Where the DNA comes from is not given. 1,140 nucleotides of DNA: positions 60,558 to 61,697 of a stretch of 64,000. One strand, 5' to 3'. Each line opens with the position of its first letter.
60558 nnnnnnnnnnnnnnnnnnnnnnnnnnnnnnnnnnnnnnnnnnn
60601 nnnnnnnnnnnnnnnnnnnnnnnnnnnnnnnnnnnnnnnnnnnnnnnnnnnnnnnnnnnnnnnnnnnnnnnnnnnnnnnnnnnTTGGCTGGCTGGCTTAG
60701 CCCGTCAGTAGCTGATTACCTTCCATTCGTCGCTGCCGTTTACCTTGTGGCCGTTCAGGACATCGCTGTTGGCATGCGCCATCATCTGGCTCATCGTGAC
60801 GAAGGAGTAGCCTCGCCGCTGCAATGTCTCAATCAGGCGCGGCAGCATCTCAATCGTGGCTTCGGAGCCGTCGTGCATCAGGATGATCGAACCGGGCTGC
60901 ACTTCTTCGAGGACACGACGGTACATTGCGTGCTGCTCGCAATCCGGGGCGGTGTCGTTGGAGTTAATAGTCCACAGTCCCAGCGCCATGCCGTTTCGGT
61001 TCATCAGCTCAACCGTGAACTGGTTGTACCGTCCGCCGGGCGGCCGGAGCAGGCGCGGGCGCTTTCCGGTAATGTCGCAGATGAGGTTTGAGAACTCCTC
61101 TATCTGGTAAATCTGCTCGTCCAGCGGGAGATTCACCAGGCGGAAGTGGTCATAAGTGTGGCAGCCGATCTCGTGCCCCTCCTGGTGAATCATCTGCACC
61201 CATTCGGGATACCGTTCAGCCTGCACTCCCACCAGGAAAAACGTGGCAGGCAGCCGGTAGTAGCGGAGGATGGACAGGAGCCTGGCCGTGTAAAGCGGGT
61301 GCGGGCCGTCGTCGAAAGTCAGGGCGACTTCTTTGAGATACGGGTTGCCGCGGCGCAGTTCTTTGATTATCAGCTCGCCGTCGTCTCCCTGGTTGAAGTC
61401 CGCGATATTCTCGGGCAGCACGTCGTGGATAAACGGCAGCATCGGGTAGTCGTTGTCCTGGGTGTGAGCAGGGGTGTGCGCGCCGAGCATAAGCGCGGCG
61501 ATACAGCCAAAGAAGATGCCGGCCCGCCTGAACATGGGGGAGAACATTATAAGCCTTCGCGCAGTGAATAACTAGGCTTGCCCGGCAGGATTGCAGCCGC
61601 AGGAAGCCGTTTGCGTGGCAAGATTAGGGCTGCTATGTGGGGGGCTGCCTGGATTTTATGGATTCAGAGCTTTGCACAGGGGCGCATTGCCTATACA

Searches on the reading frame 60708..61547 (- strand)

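Call 55: search_protein_families(library=pfam, proteins=[window:60708-61547:-], max_evalue=0.01)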
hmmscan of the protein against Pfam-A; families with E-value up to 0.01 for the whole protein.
window:60708-61547:- (280 aa): 2 families
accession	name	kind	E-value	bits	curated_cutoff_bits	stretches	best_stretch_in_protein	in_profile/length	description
PF01522.26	Polysacc_deac_1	-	3.3e-34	118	23.1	1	72-188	7-122/124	Polysaccharide deacetylase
PF03065.20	Glyco_hydro_57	-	0.0024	17.7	21.2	1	118-259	96-220/291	Glycosyl hydrolase family 57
